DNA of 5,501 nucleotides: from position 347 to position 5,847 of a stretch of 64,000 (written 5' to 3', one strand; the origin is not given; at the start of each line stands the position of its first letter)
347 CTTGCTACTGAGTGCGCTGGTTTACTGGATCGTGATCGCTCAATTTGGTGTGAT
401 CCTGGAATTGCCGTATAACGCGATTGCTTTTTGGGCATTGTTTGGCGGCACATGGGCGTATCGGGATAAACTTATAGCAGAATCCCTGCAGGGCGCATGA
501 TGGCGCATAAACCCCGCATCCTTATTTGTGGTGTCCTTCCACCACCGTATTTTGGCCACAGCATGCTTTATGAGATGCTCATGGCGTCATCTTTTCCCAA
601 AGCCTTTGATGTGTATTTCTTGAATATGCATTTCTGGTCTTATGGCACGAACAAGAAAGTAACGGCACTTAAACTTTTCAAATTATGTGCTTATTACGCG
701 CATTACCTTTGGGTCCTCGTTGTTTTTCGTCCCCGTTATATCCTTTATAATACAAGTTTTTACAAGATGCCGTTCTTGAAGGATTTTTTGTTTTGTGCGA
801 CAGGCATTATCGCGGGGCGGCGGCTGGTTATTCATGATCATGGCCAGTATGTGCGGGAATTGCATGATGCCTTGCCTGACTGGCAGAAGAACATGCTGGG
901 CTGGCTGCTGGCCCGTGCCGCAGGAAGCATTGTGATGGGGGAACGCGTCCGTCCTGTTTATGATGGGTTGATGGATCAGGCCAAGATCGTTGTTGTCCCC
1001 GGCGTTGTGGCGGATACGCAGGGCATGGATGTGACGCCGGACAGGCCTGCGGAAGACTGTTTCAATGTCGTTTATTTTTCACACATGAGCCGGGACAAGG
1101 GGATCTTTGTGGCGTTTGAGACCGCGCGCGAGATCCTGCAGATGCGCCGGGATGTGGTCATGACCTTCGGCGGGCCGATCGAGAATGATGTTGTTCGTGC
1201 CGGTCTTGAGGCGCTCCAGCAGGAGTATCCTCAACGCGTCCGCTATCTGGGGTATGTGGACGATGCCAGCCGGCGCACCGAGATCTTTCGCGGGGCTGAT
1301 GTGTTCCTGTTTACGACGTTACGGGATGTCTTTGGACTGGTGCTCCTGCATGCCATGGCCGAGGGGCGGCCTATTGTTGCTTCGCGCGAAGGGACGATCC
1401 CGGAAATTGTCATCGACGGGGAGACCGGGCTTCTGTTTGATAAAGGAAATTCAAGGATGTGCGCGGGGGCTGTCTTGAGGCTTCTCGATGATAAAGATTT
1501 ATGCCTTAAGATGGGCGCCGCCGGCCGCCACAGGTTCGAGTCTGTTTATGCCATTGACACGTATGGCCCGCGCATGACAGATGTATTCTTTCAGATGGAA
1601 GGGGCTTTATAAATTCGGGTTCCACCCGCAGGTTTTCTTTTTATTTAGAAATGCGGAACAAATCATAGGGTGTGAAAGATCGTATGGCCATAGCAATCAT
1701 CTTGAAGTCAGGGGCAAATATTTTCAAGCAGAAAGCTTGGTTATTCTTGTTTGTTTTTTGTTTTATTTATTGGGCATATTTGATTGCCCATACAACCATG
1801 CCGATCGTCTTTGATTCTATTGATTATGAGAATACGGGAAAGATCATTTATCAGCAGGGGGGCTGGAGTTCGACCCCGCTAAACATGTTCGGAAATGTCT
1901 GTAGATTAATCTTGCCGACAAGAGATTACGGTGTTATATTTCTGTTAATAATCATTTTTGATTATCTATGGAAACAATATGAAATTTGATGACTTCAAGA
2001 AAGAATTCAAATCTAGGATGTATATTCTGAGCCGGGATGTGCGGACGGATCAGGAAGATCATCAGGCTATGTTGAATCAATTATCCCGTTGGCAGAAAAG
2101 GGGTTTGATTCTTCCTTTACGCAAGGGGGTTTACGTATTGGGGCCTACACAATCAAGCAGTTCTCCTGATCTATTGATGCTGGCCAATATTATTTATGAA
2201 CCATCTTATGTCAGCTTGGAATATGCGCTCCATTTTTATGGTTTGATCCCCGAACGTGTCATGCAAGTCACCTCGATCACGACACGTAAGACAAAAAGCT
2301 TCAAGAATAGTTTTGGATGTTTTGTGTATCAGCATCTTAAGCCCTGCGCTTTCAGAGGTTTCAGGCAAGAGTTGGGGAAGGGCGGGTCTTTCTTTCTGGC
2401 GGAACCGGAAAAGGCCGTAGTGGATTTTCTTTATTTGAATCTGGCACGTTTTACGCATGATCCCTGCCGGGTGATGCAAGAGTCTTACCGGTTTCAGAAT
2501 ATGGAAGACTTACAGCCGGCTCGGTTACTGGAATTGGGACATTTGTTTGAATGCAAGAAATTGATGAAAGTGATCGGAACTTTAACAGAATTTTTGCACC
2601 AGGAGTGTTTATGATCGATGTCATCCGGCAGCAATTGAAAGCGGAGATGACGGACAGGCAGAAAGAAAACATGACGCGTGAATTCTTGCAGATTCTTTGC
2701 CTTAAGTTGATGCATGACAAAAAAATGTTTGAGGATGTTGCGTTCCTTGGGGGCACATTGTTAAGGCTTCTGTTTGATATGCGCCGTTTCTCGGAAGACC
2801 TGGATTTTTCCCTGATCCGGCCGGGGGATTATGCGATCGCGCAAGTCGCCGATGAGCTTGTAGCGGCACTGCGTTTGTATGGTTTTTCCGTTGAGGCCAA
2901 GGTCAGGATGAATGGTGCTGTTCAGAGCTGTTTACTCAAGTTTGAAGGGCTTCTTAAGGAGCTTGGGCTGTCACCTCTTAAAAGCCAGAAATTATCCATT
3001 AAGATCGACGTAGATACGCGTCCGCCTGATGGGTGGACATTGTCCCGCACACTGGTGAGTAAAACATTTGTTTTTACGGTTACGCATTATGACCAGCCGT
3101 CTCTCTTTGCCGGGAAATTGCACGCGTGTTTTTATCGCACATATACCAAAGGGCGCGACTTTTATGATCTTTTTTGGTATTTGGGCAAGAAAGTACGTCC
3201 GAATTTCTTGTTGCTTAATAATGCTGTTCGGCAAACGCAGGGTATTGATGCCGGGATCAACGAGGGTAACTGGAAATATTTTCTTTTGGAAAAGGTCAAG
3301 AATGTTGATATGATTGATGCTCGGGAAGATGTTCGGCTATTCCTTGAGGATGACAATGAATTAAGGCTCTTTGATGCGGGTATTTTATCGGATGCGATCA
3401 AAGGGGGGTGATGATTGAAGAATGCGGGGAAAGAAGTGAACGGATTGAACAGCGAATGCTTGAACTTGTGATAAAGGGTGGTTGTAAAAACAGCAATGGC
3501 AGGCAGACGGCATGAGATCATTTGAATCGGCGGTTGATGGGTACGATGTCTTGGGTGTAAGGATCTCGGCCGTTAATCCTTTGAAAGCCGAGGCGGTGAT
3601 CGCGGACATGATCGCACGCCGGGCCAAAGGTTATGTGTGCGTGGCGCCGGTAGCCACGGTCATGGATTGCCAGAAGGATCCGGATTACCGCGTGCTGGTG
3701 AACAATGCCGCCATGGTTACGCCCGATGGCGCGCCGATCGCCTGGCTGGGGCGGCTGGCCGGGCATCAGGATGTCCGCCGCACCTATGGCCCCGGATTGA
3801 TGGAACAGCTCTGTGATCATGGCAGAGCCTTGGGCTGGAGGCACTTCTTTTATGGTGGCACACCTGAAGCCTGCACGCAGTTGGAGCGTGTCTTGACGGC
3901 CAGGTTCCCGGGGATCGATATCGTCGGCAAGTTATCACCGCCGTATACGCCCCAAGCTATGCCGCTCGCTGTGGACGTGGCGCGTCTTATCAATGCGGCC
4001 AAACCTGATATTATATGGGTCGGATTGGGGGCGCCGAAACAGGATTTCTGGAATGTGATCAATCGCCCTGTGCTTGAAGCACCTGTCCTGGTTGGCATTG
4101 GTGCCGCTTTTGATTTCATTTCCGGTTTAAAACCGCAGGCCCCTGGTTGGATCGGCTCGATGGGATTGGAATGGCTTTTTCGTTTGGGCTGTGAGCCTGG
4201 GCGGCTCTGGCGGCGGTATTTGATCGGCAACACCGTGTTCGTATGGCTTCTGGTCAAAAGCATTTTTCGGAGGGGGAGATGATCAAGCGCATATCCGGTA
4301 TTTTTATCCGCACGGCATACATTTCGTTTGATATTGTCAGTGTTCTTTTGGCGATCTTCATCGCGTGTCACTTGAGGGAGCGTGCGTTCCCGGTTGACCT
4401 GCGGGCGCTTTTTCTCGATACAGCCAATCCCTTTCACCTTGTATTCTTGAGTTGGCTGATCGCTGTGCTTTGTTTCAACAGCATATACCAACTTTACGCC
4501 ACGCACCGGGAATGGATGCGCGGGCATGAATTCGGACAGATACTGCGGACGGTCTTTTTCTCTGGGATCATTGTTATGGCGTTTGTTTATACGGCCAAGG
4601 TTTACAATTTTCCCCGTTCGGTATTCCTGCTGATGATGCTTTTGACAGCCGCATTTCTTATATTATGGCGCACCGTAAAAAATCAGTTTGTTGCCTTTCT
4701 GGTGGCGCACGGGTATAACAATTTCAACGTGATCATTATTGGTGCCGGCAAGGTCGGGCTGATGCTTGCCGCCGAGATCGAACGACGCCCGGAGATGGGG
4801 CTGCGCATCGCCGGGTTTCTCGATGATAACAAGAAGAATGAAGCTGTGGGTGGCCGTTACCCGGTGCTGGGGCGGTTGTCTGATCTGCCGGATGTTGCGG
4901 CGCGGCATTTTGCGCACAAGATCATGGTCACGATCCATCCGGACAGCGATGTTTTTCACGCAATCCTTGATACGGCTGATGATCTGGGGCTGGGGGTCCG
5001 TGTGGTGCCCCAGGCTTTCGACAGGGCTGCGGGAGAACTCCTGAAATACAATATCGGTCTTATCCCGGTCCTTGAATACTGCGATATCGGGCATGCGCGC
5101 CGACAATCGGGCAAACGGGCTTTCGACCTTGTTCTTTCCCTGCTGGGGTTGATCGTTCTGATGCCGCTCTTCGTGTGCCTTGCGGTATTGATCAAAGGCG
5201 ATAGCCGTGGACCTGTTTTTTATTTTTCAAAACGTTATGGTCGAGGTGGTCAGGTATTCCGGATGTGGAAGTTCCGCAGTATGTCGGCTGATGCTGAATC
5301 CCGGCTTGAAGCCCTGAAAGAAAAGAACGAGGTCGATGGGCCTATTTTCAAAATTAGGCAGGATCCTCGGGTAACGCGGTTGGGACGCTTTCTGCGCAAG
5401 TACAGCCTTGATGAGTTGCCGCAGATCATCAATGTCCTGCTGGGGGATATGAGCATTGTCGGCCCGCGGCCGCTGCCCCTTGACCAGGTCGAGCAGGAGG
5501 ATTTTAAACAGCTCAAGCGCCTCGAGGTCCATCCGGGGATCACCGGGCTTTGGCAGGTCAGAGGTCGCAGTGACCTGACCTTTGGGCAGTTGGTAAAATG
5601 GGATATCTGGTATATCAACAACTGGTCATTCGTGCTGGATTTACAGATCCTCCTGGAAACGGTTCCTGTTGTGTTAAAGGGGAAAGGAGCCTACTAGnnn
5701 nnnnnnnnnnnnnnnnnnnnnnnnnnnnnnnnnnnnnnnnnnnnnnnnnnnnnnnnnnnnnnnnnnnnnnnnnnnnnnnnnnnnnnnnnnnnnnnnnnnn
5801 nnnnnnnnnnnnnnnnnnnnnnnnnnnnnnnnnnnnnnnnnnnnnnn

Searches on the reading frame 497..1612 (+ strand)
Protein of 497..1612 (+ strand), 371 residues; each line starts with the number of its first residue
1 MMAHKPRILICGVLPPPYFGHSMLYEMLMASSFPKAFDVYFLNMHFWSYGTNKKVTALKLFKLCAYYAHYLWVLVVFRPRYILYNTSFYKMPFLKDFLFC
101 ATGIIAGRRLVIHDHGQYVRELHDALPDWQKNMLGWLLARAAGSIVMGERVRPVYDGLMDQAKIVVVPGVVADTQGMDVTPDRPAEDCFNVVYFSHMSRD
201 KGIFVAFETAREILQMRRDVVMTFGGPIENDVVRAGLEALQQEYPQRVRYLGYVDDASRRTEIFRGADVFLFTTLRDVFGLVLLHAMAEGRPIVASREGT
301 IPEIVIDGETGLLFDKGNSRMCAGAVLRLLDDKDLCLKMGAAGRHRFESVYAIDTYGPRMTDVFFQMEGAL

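Call 60: search_protein_families(library=pfam, proteins=[window:497-1612:+])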
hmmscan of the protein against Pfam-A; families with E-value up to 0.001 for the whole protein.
window:497-1612:+ (371 aa): 4 families
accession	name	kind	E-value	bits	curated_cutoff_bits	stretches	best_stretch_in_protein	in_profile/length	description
PF00534.26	Glycos_transf_1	-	2.2e-24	86.4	26.4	1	190-345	17-171/172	Glycosyl transferases group 1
PF13692.12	Glyco_trans_1_4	-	3e-24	86.3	27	1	190-332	3-142/142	Glycosyl transferases group 1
PF20706.3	GT4-conflict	-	6.6e-09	35.7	26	1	141-298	147-313/385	Family 4 Glycosyltransferase in conflict systems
PF13524.12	Glyco_trans_1_2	-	6.8e-05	23.3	25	1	227-351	22-133/144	Glycosyl transferase-like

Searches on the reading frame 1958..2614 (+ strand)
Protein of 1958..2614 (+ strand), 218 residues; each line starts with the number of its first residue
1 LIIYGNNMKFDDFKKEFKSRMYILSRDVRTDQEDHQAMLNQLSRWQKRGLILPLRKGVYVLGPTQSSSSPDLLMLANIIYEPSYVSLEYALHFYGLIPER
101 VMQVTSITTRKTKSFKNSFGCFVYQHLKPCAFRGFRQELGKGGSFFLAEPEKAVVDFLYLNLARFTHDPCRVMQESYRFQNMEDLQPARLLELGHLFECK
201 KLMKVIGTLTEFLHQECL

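Call 60: search_protein_families(library=pfam, proteins=[window:1958-2614:+])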
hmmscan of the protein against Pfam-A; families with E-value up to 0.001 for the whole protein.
window:1958-2614:+ (218 aa): 0 families

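Call 63: search_protein_families(library=pfam, proteins=[window:1958-2614:+], max_evalue=0.01)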
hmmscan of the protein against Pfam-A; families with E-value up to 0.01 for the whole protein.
window:1958-2614:+ (218 aa): 1 family
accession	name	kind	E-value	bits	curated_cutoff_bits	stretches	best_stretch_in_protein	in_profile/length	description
PF13338.12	AbiEi_4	-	0.0038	17.7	25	1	38-61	28-48/49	Transcriptional regulator, AbiEi antitoxin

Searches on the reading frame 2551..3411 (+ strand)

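Call 60: search_protein_families(library=pfam, proteins=[window:2551-3411:+])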
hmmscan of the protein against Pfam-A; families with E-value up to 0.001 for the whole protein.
window:2551-3411:+ (286 aa): 1 family
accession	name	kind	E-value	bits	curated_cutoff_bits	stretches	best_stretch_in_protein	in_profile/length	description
PF08843.17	AbiEii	-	8.5e-24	85.2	22.5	1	59-230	11-186/238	Nucleotidyl transferase AbiEii toxin, Type IV TA system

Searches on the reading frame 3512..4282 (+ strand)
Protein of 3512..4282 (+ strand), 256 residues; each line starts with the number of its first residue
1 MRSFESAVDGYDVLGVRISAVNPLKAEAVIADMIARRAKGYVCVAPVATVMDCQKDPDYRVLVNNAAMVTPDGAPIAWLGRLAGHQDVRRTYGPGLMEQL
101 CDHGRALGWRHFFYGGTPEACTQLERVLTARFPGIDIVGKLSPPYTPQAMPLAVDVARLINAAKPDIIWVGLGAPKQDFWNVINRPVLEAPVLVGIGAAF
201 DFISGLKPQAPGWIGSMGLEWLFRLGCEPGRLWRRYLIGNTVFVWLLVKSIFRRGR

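Call 60: search_protein_families(library=pfam, proteins=[window:3512-4282:+])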
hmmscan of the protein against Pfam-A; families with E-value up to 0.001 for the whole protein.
window:3512-4282:+ (256 aa): 1 family
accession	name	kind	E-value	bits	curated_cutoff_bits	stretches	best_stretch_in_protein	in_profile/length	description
PF03808.19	Glyco_tran_WecG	-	3.6e-51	173.7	27.4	1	66-236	1-168/168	Glycosyl transferase WecG/TagA/CpsF family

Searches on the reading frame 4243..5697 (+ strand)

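Call 60: search_protein_families(library=pfam, proteins=[window:4243-5697:+])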
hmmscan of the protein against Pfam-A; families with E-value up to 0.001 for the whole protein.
window:4243-5697:+ (484 aa): 3 families
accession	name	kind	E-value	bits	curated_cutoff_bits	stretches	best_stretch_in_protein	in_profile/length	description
PF02397.22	Bac_transf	-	3.6e-68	229.1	27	1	291-479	1-179/179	Bacterial sugar transferase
PF13727.12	CoA_binding_3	-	8.3e-18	65.4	25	1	84-256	5-175/175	CoA-binding domain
PF17836.7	PglD_N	-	0.00019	22.3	23.4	1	162-213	1-48/78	PglD N-terminal domain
